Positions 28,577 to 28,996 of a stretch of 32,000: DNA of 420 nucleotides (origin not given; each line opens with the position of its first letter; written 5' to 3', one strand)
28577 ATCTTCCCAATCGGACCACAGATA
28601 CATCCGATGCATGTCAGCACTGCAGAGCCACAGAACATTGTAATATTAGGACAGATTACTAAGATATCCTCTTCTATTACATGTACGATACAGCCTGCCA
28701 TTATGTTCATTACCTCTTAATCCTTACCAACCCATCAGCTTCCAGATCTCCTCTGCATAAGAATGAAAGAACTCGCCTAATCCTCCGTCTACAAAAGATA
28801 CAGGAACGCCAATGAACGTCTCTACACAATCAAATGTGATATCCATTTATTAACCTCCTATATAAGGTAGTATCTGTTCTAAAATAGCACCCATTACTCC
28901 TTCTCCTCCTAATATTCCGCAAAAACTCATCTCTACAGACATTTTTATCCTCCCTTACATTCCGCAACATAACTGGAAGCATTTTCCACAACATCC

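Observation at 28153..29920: Hidden array of SD-led small ORFs encoding a diverged family of Cys-rich hydrophobic peptides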

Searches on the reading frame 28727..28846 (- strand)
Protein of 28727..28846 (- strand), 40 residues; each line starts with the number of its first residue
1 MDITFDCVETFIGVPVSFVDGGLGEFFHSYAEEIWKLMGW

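Call 5: search_protein_families(library=pfam, max_evalue=1, proteins=[window:28727-28846:-])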
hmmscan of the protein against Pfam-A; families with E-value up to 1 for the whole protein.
seq(40 aa): 0 families

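Call 6: search_protein_families(library=ncbifam, max_evalue=1, proteins=[window:28727-28846:-])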
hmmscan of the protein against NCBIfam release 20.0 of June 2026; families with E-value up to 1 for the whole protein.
seq(40 aa): 0 families

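Call 60: find_related_loci(query=A8, collection=metagenome_contigs, flank=10000)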
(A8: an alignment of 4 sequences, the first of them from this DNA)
Query A8 (40 aa) in metagenome_contigs; peptide patterns used: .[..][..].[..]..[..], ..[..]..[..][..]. (x = any residue, [..] = any of these).
113 stretches matched a pattern, but none encodes a relative of the query by tblastn (E <= 1e-3).

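Call 62: find_homologous_proteins(query=A7, max_evalue=10)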
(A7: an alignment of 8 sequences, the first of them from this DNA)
Query A7 (8 sequences) (40 aa, profile of the alignment): 31 proteins with E <= 10 among 49 candidates.
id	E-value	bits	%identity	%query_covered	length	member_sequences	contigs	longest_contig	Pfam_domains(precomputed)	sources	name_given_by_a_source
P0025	2.3e-21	93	75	100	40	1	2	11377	-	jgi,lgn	-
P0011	4.6e-21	92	88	100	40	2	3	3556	-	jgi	-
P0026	2.6e-20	90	78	100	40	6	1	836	-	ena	-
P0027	4.2e-20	89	75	100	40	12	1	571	-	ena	-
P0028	1.7e-19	87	72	98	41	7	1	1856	-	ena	-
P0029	1.7e-19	87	73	100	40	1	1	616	-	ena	-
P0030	2.3e-19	87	70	100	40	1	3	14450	-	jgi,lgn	-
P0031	1.2e-18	85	73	100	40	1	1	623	-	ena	-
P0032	3.6e-18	83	71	95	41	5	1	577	-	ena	-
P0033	4.6e-18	83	73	100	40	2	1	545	-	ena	-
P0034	6.4e-18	82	70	100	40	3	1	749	-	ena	-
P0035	2.3e-17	81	70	100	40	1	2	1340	-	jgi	jgi:hypothetical protein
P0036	1.2e-16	78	63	100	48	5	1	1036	-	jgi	-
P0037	1.4e-16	78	65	100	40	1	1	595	-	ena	-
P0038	3.6e-16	77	63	68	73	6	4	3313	-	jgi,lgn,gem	-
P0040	2.4e-14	71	58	100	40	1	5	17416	-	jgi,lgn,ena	-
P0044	6.1e-13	66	43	98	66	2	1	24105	-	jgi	-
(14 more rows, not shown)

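Call 64: find_encoding_contigs(protein=P0044, flank=10000, max_places=3)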
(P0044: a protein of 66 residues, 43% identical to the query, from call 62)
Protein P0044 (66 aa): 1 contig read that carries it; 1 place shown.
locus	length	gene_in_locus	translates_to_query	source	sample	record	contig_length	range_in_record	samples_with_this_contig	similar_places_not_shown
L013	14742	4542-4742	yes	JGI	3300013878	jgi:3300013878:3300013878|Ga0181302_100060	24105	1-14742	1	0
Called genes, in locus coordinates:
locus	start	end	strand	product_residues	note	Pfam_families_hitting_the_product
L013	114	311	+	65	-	-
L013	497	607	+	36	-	-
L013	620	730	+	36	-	-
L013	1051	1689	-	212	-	PF13610:DDE_Tnp_IS240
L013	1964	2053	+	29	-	-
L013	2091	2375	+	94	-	-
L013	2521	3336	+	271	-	-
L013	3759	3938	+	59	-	-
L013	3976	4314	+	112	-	-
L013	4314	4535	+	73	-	-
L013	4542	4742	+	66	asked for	-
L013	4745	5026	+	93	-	-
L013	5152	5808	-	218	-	PF00702:Hydrolase, PF13419:HAD_2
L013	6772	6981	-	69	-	-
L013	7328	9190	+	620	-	PF01855:POR_N, PF02775:TPP_enzyme_C, PF00037:Fer4 (weak)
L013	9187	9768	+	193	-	PF01558:POR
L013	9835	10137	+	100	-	-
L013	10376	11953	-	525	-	PF13085:Fer2_3, PF13187:Fer4_9 (faint), PF13746:Fer4_18 (faint), PF12838:Fer4_7 (weak), PF13183:Fer4_8, PF13237:Fer4_10 (weak), PF02754:CCG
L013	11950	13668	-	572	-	PF00890:FAD_binding_2, PF01266:DAO (faint), PF03486:HI0933_like (faint), PF02910:Succ_DH_flav_C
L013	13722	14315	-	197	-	PF05683:Fumerase_C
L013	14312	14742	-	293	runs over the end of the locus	PF05681:Fumerase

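Call 65: find_encoding_contigs(protein=P0040, flank=10000, max_places=3)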
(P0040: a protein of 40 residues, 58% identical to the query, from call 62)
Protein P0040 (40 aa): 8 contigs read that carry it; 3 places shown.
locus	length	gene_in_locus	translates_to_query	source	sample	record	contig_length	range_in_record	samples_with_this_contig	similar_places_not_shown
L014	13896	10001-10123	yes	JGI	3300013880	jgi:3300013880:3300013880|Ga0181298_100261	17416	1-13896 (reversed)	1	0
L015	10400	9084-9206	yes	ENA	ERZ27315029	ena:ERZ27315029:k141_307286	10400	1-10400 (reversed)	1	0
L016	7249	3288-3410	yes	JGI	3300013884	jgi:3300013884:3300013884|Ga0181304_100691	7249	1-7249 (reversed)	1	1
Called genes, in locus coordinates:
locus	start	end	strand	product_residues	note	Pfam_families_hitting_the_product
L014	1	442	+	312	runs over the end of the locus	PF08241:Methyltransf_11 (faint), PF01555:N6_N4_Mtase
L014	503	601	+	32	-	-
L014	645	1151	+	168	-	-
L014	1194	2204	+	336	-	PF01555:N6_N4_Mtase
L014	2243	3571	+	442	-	PF17289:Terminase_6C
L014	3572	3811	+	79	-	PF01918:Alba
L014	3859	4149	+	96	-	-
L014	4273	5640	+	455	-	PF06074:Portal_Mu, PF07230:Portal_T4 (faint), PF04860:Phage_portal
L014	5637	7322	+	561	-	PF04233:Phage_Mu_F, PF07591:PT-HINT (weak), PF14890:Intein_splicing (weak)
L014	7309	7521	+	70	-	-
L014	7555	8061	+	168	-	PF14102:Caps_synth_CapC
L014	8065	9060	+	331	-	PF08245:Mur_ligase_M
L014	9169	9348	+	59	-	-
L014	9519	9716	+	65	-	-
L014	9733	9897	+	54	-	-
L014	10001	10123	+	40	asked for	-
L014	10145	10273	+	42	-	-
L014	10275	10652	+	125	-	-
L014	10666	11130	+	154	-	-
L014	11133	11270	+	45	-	-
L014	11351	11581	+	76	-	-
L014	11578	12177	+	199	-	-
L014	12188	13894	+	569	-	?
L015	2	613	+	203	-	?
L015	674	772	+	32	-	-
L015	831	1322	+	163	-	-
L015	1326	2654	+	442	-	PF17289:Terminase_6C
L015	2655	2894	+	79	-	PF01918:Alba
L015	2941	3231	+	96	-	-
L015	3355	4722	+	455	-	PF06074:Portal_Mu, PF07230:Portal_T4 (faint), PF04860:Phage_portal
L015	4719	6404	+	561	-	PF04233:Phage_Mu_F, PF07591:PT-HINT (weak), PF14890:Intein_splicing (weak)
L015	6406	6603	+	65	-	-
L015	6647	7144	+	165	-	PF14102:Caps_synth_CapC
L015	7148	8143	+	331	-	PF08245:Mur_ligase_M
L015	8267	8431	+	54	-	-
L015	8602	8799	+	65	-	-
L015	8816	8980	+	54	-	-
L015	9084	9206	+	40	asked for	-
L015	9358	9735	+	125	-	-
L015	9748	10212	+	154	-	-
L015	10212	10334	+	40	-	-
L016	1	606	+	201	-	?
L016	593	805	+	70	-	-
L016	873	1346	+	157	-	PF14102:Caps_synth_CapC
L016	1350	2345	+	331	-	PF08245:Mur_ligase_M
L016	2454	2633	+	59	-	-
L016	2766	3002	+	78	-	-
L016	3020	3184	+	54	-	-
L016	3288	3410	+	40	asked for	-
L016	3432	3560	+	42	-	-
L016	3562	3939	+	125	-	-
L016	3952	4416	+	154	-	-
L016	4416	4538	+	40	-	-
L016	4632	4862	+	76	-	-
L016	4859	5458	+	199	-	-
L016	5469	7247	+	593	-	?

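Call 68: search_protein_families(library=phrogs, max_evalue=0.01, proteins=[L014:10666-11130:+, L014:11578-12177:+, L014:12188-13894:+, L014:10275-10652:+, L014:9169-9348:+, L014:9519-9716:+, L014:11351-11581:+, L014:7555-8061:+, L014:8065-9060:+, L014:645-1151:+])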
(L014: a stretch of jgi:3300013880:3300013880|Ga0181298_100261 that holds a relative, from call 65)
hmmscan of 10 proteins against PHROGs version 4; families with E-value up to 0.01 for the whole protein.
L014:10666-11130:+ (154 aa): 2 families
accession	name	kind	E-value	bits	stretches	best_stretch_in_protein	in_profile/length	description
phrog_2263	-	head and packaging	3.5e-05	23.9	1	55-152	74-174/551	major head protein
phrog_976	-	head and packaging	0.0027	18.1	1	14-114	26-124/415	head maturation protease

L014:11578-12177:+ (199 aa): 0 families

L014:12188-13894:+ (569 aa): 1 family
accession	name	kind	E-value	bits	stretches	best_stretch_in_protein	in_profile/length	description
phrog_114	-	DNA, RNA and nucleotide metabolism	2.5e-07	30.7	1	206-250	389-433/634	ATP-dependent DNA ligase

L014:10275-10652:+ (125 aa): 0 families

L014:9169-9348:+ (59 aa): 0 families

L014:9519-9716:+ (65 aa): 1 family
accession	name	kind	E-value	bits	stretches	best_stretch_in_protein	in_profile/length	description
phrog_33665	-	unknown function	0.0011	20.3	1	10-36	69-95/118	-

L014:11351-11581:+ (76 aa): 0 families

L014:7555-8061:+ (168 aa): 0 families

L014:8065-9060:+ (331 aa): 0 families

L014:645-1151:+ (168 aa): 6 families
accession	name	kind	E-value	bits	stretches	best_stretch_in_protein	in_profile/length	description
phrog_686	-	DNA, RNA and nucleotide metabolism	3.2e-05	25.1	1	7-44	33-70/76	HTH DNA binding protein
phrog_6081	-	unknown function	0.00014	22.4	1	5-95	51-141/169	-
phrog_125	-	DNA, RNA and nucleotide metabolism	0.0011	19.6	1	4-93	161-249/254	DNA invertase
phrog_1303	-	DNA, RNA and nucleotide metabolism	0.0036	18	1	9-50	26-67/184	DNA binding protein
phrog_10532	-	unknown function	0.0045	18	1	45-100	70-123/127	-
phrog_4629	-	DNA, RNA and nucleotide metabolism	0.0095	16.9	0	13-42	43-72/87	HTH DNA binding domain protein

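Call 69: search_protein_families(library=phrogs, max_evalue=0.1, proteins=[window:28727-28846:-])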
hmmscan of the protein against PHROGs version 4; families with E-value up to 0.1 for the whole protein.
seq(40 aa): 0 families

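Call 70: find_encoding_contigs(protein=P0030, flank=10000, max_places=3)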
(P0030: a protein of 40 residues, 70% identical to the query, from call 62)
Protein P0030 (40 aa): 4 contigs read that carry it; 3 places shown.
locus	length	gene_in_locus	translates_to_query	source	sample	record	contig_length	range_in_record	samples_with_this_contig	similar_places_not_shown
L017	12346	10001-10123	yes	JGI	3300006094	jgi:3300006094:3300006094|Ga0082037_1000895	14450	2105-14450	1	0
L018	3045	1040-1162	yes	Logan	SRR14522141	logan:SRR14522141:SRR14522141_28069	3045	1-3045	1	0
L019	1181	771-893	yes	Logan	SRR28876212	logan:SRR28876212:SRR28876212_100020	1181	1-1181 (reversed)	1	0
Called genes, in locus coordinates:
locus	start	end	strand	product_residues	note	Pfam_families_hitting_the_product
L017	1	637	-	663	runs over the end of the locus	PF01078:Mg_chelatase (weak), PF07728:AAA_5 (weak), PF17863:AAA_lid_2, PF26791:AAPxQ, PF00092:VWA, PF13519:VWA_2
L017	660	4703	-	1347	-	PF02514:CobN-Mg_chel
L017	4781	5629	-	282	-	PF02463:SMC_N (faint), PF13476:AAA_23 (weak), PF00005:ABC_tran, PF13175:AAA_15 (faint), PF13304:AAA_21 (weak)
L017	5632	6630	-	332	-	PF01032:FecCD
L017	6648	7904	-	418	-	PF01497:Peripla_BP_2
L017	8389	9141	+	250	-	PF01497:Peripla_BP_2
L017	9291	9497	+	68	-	-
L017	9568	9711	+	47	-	-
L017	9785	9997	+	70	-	-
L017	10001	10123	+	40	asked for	-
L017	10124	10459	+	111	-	-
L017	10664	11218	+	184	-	-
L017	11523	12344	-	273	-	?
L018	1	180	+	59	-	?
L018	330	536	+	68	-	-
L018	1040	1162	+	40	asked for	-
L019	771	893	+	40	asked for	-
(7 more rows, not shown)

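Call 73: find_related_loci(query=L014:5637-7322:+, collection=viral_contigs, flank=10000)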
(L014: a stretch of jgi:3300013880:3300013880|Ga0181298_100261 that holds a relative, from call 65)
Query L014:5637-7322:+ (561 aa) in viral_contigs; peptide patterns used: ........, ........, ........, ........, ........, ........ (x = any residue, [..] = any of these).
8 stretches matched a pattern; 3 encode a relative of the query (tblastn E <= 1e-3); 3 distinct loci.
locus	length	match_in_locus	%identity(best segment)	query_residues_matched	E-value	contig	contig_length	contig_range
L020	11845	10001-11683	100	1-561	0e+0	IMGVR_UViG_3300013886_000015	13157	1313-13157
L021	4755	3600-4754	85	1-386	0e+0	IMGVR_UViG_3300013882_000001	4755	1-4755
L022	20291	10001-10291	33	179-286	7e-6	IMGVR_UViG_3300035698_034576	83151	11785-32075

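Call 74: find_related_loci(query=L014:10275-10652:+, collection=viral_contigs, flank=10000)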
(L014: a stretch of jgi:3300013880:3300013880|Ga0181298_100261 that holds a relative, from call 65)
Query L014:10275-10652:+ (125 aa) in viral_contigs; peptide patterns used: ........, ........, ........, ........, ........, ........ (x = any residue, [..] = any of these).
22 stretches matched a pattern, but none encodes a relative of the query by tblastn (E <= 1e-3).

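Call 96: predict_structure(alignment_id=A9)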
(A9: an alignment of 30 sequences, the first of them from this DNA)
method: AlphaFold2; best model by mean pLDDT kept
length: 40 residues; sequences in the alignment: 30
mean_pLDDT: 77.8   pTM: 0.46
mean pLDDT of the five models: 77.8, 73.4, 72.6, 69.5, 63.2
residues with pLDDT >= 90: 0; 70-90: 33; 50-70: 7; < 50: 0
segments of 3 or more residues with pLDDT < 50: none
pLDDT, mean of each block of 10 residues (from residue 1): 68 79 83 82
secondary structure, 60 per line:
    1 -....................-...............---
elements in order: H2-21 H23-37

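Call 99: search_solved_structures(query=A9, max_evalue=1)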
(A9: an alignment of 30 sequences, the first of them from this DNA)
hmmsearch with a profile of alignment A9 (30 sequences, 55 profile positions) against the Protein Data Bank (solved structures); distinct sequences matched with E-value up to 1: 2.
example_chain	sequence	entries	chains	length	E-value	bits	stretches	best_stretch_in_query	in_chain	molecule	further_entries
8khm_A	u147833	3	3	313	0.19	15.3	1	11-50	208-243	Methionine aminopeptidase 1D, mitochondrial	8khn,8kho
4h62_V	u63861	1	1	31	0.6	13.8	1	13-28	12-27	Mediator of RNA polymerase II transcription subunit 22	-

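Call 103: search_protein_families(library=pfam, max_evalue=0.01, proteins=[L014:10666-11130:+, L014:11578-12177:+, L014:12188-13894:+, L020:355-984:+, L020:1004-1447:+, L020:1440-1970:+, L020:2015-2749:+, L020:3077-3610:+, L020:3868-4806:+, L020:45-368:+])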
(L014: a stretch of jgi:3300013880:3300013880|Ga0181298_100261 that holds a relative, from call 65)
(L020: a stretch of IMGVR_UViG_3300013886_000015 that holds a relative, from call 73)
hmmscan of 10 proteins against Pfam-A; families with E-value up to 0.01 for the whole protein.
L014:10666-11130:+ (154 aa): 1 family
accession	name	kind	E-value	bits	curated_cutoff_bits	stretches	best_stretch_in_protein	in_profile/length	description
PF04586.22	Peptidase_S78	-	0.0026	18.4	21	1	88-153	86-154/165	Caudovirus prohead serine protease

L014:11578-12177:+ (199 aa): 0 families

L014:12188-13894:+ (569 aa): 1 family
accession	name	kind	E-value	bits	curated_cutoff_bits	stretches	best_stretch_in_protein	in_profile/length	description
PF01068.26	DNA_ligase_A_M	-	9.9e-09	35.6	26.2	1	29-234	17-204/204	ATP dependent DNA ligase domain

L020:355-984:+ (209 aa): 2 families
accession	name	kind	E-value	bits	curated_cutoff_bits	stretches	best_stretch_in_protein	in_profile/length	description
PF04055.27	Radical_SAM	-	8.7e-19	68.7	29.5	1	26-103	4-89/166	Radical SAM superfamily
PF13353.11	Fer4_12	-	8.9e-12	45.9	22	1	10-86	1-76/137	4Fe-4S single cluster domain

L020:1004-1447:+ (147 aa): 0 families

L020:1440-1970:+ (176 aa): 1 family
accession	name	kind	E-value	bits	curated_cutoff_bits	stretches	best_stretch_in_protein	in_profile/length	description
PF00156.33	Pribosyltran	-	5.1e-07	29.6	26.3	1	56-155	27-135/158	Phosphoribosyl transferase domain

L020:2015-2749:+ (244 aa): 1 family
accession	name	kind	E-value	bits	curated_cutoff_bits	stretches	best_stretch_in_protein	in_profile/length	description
PF00705.23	PCNA_N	-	4.7e-08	33.3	20.3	1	9-102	8-95/127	Proliferating cell nuclear antigen, N-terminal domain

L020:3077-3610:+ (177 aa): 3 families
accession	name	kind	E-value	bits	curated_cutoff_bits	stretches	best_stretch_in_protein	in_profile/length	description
PF22769.1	DCD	-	2.2e-23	83.5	27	1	13-157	1-150/153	dCTP deaminase-like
PF00692.24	dUTPase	-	6.3e-10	39.4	22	1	83-161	28-105/129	dUTPase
PF06559.16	DCD_N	-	4.4e-07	30.3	21.4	1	13-154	4-157/164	2'-deoxycytidine 5'-triphosphate deaminase (DCD) N-terminal domain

L020:3868-4806:+ (312 aa): 4 families
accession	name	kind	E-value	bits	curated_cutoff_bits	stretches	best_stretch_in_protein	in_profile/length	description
PF01555.25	N6_N4_Mtase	-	2.6e-44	152.2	26.7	1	78-294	1-220/221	DNA methylase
PF08241.18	Methyltransf_11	-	4.8e-08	34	21.2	0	104-128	71-95/95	Methyltransferase domain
PF13847.12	Methyltransf_31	-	8.3e-05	22.7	27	0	255-298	3-49/145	Methyltransferase domain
PF13649.12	Methyltransf_25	-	0.00026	22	27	0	259-298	1-42/97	Methyltransferase domain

L020:45-368:+ (107 aa): 2 families
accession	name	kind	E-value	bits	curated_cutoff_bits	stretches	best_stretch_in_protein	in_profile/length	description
PF16363.11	GDP_Man_Dehyd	-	2.2e-11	44.2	27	1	7-101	211-331/332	GDP-mannose 4,6 dehydratase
PF01370.27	Epimerase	-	3.6e-09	36.8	20.9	1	3-43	195-240/240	NAD dependent epimerase/dehydratase family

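Call 104: fold_search(model_id=the predicted structure, library=pdb)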
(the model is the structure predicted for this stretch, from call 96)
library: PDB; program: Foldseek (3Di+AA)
matches with E <= 10: 1; with E <= 0.001: 0
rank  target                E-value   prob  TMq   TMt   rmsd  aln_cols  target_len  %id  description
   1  7blz_K                7.3e+00  0.11  0.48  0.38   4.0        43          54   19  Red alga C.merolae Photosystem I (released 2022-03-02)
